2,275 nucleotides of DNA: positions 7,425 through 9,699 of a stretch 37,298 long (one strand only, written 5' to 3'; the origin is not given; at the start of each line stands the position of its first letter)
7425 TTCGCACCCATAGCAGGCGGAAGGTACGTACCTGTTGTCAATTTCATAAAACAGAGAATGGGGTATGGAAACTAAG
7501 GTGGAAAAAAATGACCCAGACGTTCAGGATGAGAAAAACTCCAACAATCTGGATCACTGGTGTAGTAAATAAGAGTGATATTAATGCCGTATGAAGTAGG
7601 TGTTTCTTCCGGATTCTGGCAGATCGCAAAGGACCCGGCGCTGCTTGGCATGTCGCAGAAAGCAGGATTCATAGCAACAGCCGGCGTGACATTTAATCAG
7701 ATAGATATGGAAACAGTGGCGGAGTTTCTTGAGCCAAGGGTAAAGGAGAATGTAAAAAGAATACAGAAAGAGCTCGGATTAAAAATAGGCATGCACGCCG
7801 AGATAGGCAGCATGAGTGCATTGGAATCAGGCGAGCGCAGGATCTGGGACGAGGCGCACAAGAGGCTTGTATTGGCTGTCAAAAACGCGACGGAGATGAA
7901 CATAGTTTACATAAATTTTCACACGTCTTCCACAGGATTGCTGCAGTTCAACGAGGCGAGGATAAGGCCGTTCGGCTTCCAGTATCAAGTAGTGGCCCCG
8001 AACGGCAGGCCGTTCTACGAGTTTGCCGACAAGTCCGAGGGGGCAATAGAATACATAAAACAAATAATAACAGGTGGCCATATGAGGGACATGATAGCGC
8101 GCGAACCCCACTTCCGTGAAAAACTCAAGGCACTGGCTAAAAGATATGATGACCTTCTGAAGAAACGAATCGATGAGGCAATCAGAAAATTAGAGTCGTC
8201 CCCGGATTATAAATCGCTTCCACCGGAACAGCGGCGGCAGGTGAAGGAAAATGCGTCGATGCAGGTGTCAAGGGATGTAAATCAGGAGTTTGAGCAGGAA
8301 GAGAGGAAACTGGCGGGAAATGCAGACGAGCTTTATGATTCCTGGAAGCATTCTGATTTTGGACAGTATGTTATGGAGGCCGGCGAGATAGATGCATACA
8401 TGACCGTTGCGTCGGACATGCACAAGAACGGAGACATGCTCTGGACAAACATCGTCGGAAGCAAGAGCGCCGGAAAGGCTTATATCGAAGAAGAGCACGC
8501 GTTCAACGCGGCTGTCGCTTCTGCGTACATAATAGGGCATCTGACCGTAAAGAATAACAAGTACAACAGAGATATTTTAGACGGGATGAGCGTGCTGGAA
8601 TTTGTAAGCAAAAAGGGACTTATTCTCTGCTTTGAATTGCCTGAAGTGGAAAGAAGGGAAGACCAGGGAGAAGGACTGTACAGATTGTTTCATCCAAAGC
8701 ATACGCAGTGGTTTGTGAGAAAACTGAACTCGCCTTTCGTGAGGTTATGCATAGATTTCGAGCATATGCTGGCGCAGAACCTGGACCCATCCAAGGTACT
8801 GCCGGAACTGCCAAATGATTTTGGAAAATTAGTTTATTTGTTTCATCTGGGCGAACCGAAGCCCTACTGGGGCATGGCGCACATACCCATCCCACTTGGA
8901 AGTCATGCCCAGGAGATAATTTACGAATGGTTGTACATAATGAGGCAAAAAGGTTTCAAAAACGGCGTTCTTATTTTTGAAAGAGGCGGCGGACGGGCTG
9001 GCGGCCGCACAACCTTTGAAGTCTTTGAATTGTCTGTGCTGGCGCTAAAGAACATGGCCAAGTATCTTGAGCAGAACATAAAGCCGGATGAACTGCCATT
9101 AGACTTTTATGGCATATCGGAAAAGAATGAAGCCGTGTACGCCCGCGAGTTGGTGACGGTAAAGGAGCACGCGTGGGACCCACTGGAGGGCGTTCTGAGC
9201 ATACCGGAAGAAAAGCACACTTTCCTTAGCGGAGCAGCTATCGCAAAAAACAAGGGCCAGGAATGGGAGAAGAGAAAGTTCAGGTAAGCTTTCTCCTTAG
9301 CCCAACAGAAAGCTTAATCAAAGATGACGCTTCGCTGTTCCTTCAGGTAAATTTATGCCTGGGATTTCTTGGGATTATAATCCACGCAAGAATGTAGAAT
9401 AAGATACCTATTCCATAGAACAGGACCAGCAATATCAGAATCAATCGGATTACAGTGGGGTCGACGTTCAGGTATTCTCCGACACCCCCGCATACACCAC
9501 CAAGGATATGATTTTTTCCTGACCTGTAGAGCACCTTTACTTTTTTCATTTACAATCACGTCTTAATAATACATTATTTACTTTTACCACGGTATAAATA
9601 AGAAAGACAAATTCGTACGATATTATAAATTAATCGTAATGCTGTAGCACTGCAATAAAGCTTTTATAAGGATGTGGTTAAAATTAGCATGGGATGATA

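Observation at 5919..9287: Three-ORF coupled module: 526-aa orphan protein, micro-ORF, and a TIM-barrel metalloenzyme-like protein with a ~200-aa insertion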

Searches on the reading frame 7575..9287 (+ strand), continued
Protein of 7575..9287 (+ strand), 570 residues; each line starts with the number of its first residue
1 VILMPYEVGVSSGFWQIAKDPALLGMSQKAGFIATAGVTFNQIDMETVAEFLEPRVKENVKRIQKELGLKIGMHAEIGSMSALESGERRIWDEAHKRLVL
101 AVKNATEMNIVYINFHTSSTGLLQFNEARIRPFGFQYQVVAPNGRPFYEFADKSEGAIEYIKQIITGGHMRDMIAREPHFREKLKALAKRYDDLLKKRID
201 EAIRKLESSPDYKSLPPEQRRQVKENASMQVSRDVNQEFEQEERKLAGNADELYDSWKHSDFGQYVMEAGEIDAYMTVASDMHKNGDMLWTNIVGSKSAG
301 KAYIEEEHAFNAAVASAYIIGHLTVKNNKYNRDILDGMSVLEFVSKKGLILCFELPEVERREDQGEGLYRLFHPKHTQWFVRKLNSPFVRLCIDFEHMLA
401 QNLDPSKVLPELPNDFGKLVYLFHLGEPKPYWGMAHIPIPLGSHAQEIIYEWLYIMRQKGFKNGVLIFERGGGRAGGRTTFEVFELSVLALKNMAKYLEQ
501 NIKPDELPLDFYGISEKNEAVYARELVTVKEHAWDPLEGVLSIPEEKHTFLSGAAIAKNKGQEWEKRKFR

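Call 29: fold_search(model_id=the predicted structure, library=pdb)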
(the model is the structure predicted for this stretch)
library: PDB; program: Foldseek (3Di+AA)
matches with E <= 10: 989; with E <= 0.001: 73
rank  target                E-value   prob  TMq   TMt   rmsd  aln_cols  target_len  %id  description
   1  4xsl_D                5.3e-08  1.00  0.39  0.70   9.2       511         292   12  Crystal strcutre of D-tagatose 3-epimerase C66S from Pseudomonas cichorii in complex with glycerol (released 2016-01-27)
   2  7x7w_A                7.1e-08  1.00  0.37  0.68  12.3       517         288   10  The X-ray Crystallographic Structure of D-Psicose 3-epimerase from Clostridia bacterium (released 2022-09-07)
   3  4ytr_B                8.6e-08  1.00  0.37  0.66  14.6       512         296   10  Crystal structure of D-tagatose 3-epimerase C66S from Pseudomonas cichorii in complex with 1-deoxy L-tagatose (released 2016-03-23)
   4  4pgl_B                8.6e-08  1.00  0.38  0.70  14.1       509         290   12  Crystal structure of engineered D-tagatose 3-epimerase PcDTE-ILS6 (released 2014-10-22)
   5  4pfh_A                9.0e-08  1.00  0.39  0.69  12.8       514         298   10  Crystal structure of engineered D-tagatose 3-epimerase PcDTE-IDF8 (released 2014-10-22)
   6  4q7i_B                9.9e-08  1.00  0.38  0.70  14.1       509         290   11  Crystal structure of engineered thermostable D-tagatose 3-epimerase PcDTE-Var8 (released 2014-10-22)
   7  4xsl_A                1.2e-07  1.00  0.39  0.70  12.3       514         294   11  Crystal strcutre of D-tagatose 3-epimerase C66S from Pseudomonas cichorii in complex with glycerol (released 2016-01-27)
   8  4pgl_A                1.3e-07  1.00  0.37  0.67  14.1       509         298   11  Crystal structure of engineered D-tagatose 3-epimerase PcDTE-ILS6 (released 2014-10-22)
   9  4pfh_B                1.8e-07  1.00  0.39  0.70  14.1       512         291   11  Crystal structure of engineered D-tagatose 3-epimerase PcDTE-IDF8 (released 2014-10-22)
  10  3vnk_A                2.0e-07  1.00  0.34  0.62  15.6       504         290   10  Crystal structures of D-Psicose 3-epimerase with D-fructose from Clostridium cellulolyticum H10 (released 2012-08-01)
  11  8yec_A                2.1e-07  1.00  0.39  0.70   5.8       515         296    8  Crystal structure of L-ribulose 3-epimerase in complex with D-allulose (released 2025-02-12)
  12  3vnj_A                2.3e-07  1.00  0.34  0.62  15.5       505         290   10  Crystal structures of D-Psicose 3-epimerase with D-psicose from Clostridium cellulolyticum H10 (released 2012-08-01)
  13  4q7i_A                2.6e-07  1.00  0.39  0.69  10.0       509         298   11  Crystal structure of engineered thermostable D-tagatose 3-epimerase PcDTE-Var8 (released 2014-10-22)
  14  5zfs_A                2.6e-07  1.00  0.37  0.67   7.0       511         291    9  Crystal structure of Arthrobacter globiformis M30 sugar epimerase which can produce D-allulose from D-fructose (released 2018-10-24)
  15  3vni_B                2.6e-07  1.00  0.34  0.62  14.9       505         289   10  Crystal structures of D-Psicose 3-epimerase from Clostridium cellulolyticum H10 and its complex with ketohexose sugars (released 2012-08-01)
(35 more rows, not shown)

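Call 30: search_solved_structures(query=A1, max_evalue=10, show_alignments=3)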
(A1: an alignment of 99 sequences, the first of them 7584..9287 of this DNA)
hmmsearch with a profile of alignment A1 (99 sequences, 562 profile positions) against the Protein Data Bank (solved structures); distinct sequences matched with E-value up to 10: 6.
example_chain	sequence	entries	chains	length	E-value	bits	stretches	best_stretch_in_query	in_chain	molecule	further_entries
3l92_A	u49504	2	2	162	0.065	15.1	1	511-549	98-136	Phosphopantetheine adenylyltransferase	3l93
22vl_b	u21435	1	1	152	0.065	15.1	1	137-263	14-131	ATP synthase subunit b, chloroplastic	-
6khy_A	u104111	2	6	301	0.22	13.4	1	340-398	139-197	Probable AP endonuclease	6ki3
2x7v_A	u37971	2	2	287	0.7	11.7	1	75-117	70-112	PROBABLE ENDONUCLEASE 4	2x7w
4hno_A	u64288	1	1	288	0.71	11.7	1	75-117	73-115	Probable endonuclease 4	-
2qop_A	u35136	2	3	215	1.3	10.8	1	47-108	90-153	HTH-type transcriptional regulator acrR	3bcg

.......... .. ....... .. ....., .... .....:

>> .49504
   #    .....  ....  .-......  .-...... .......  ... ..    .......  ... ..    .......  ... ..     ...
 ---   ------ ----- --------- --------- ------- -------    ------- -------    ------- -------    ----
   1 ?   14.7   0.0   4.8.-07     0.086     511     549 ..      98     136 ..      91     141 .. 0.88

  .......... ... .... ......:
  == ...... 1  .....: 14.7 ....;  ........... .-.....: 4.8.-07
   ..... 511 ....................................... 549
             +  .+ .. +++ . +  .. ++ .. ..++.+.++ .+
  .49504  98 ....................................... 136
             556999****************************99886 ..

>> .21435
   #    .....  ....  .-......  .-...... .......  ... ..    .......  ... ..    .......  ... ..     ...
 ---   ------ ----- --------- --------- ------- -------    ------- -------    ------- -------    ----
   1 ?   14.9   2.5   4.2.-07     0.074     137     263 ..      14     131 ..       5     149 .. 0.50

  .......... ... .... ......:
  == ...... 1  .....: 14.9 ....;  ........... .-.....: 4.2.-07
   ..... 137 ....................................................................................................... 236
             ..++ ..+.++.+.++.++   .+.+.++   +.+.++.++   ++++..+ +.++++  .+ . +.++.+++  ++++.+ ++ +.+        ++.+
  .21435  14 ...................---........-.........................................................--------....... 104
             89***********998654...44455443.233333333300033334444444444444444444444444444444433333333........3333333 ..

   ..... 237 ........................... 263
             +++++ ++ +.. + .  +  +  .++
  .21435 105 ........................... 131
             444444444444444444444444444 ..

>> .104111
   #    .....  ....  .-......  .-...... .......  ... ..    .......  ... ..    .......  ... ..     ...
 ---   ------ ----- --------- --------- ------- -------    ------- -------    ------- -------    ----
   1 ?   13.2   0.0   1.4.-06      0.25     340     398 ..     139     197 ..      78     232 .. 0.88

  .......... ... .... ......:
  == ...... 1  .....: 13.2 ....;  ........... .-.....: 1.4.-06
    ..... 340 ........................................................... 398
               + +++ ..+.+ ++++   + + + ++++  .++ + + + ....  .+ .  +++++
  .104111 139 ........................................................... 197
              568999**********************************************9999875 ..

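Call 39: find_encoding_contigs(protein=P0002, flank=10000, max_places=2)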
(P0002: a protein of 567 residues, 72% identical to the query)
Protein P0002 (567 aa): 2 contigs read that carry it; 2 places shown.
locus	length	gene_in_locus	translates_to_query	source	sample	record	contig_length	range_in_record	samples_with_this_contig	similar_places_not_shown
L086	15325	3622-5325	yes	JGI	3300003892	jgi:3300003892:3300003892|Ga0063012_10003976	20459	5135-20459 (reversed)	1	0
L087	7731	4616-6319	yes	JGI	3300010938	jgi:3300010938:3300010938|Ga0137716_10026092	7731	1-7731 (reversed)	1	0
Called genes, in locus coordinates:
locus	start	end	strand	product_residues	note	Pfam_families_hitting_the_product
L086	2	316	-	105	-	?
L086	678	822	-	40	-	-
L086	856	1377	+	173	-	-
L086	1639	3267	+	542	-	-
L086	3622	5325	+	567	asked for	PF01261:AP_endonuc_2 (faint)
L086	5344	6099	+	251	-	-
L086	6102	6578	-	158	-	PF01467:CTP_transf_like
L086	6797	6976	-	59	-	-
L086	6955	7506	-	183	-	PF01121:CoaE, PF13238:AAA_18, PF13671:AAA_33 (weak)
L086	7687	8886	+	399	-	PF01909:NTP_transf_2, PF18765:Polbeta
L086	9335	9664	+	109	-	-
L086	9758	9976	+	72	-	-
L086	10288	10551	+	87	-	-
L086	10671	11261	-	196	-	PF01015:Ribosomal_S3Ae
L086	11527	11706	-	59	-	-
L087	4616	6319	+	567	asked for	PF01261:AP_endonuc_2 (faint)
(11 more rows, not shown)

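Call 65: search_protein_families(library=padloc, proteins=[window:7584-9287:+], max_evalue=0.1)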
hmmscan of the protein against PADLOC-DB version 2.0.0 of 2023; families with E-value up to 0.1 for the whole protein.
window:7584-9287:+ (567 aa): 0 families

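Call 66: search_protein_families(library=phrogs, proteins=[window:7584-9287:+], max_evalue=0.1)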
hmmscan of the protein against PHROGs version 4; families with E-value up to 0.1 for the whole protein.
window:7584-9287:+ (567 aa): 0 families

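Call 67: search_protein_families(library=ncbifam, proteins=[L004:16520-17326:+, L004:14441-15301:+, L004:15307-16509:+], max_evalue=0.01)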
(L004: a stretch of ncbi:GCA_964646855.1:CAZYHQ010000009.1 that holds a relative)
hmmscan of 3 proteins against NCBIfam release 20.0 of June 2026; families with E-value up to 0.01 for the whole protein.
L004:16520-17326:+ (268 aa): 10 families
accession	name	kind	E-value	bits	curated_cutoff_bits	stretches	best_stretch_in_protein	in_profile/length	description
NF041277.1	coba_remo_CbiR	equivalog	2e-17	63.6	105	1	49-246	49-236/249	cobamide remodeling phosphodiesterase CbiR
NF009688.0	PRK13209.1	subfamily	3.4e-13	49.2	317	1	13-249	21-259/286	L-ribulose-5-phosphate 3-epimerase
TIGR00542.1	hxl6Piso_put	equivalog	2.5e-11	43.4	272.15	1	18-247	21-252/279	L-ribulose-5-phosphate 3-epimerase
NF041099.2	keto_glucon_epim_IolO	equivalog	7.4e-10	38.6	300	1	14-246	22-248/269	5-keto-L-gluconate epimerase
NF009689.0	PRK13210.1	subfamily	1.9e-09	37.1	200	1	17-263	21-276/286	L-ribulose-5-phosphate 3-epimerase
NF051856.1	PsicseEpim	equivalog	5.7e-09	36.2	300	1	14-245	17-246/287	D-psicose 3-epimerase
TIGR04379.1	myo_inos_iolE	equivalog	1.2e-07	31.6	290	1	113-206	119-211/290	myo-inosose-2 dehydratase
TIGR03234.1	OH-pyruv-isom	equivalog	7.5e-07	28.7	353.45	1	108-244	108-240/254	hydroxypyruvate isomerase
NF007360.0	PRK09856.1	equivalog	3.8e-06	26.6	305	1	51-244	52-248/276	fructoselysine 3-epimerase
NF002198.0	PRK01060.1-3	equivalog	0.00087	19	244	1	52-235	45-229/253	deoxyribonuclease IV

L004:14441-15301:+ (286 aa): 3 families
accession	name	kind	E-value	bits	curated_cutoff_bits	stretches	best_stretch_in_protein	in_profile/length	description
NF047752.1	MntA_antitoxin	equivalog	2.5e-05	24.1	60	1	51-95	7-49/106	type VII toxin-antitoxin system MntA family adenylyltransferase antitoxin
NF012212.1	ANT_9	subfamily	0.0019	17.5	340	1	34-85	4-55/249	aminoglycoside nucleotidyltransferase ANT(9)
NF051895.1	anti_phage_HalB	equivalog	0.0074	15.9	190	0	54-82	2-30/211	anti-phage Hailong system nucleotidyltransferase HalB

L004:15307-16509:+ (400 aa): 8 families
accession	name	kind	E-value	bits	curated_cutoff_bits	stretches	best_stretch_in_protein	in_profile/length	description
NF033061.1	ANT_4p_I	equivalog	1.8e-09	37.6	350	1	18-110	7-98/253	ANT(4')-I family aminoglycoside nucleotidyltransferase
NF000181.1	ANT_4p_Ia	exception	1.3e-06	28.1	500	1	18-75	8-65/253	aminoglycoside O-nucleotidyltransferase ANT(4')-Ia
NF012212.1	ANT_9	subfamily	3.3e-06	26.5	340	1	26-123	6-101/249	aminoglycoside nucleotidyltransferase ANT(9)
NF000079.1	ANT_4p_Ib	exception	1.7e-05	24.6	500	1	19-74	11-66/256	aminoglycoside O-nucleotidyltransferase ANT(4')-Ib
NF047752.1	MntA_antitoxin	equivalog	2e-05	24.4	60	1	40-89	6-52/106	type VII toxin-antitoxin system MntA family adenylyltransferase antitoxin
NF041117.1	CBASS_cyclase_b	equivalog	0.00038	20.1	200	1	18-93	17-85/275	CBASS oligonucleotide cyclase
NF002895.0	PRK03381.1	equivalog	0.00053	18.2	631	1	10-81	24-98/782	[protein-PII] uridylyltransferase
NF051895.1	anti_phage_HalB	equivalog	0.00056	19.6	190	1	45-71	3-29/211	anti-phage Hailong system nucleotidyltransferase HalB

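Call 70: find_related_loci(query=A1, collection=viral_contigs, flank=8000)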
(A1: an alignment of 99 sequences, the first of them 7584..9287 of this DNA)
Query A1 (567 aa) in viral_contigs; peptide patterns used: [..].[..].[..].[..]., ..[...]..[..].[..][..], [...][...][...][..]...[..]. (x = any residue, [..] = any of these).
89 stretches matched a pattern, but none encodes a relative of the query by tblastn (E <= 1e-3).

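Call 87: find_encoding_contigs(protein=P0106, flank=8000, max_places=2)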
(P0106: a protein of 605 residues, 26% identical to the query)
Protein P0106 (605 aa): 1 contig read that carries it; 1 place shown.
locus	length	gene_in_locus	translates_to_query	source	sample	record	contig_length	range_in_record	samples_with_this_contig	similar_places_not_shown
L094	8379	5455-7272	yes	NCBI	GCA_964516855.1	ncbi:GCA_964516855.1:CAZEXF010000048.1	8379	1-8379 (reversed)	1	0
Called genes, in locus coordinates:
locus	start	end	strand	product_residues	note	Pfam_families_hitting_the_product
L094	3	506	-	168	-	?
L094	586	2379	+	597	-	PF04068:Fer4_RLI, PF12837:Fer4_6 (faint), PF02463:SMC_N (faint), PF00005:ABC_tran, PF03193:RsgA_GTPase (faint), PF13304:AAA_21 (faint), PF20720:nSTAND3 (faint), PF00005:ABC_tran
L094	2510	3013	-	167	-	-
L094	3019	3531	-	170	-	-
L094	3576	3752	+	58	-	-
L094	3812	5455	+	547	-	-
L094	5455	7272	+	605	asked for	-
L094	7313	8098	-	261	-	PF01978:TrmB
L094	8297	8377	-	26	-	?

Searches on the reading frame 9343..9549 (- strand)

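Call 21: search_protein_families(library=pfam, proteins=[window:9343-9549:-], max_evalue=0.01)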
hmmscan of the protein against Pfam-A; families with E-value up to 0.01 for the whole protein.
window:9343-9549:- (68 aa): 1 family
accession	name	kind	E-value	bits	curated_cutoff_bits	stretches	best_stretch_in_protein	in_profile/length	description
PF04024.17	PspC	-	2.3e-24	85.4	25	1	6-61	2-57/58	PspC domain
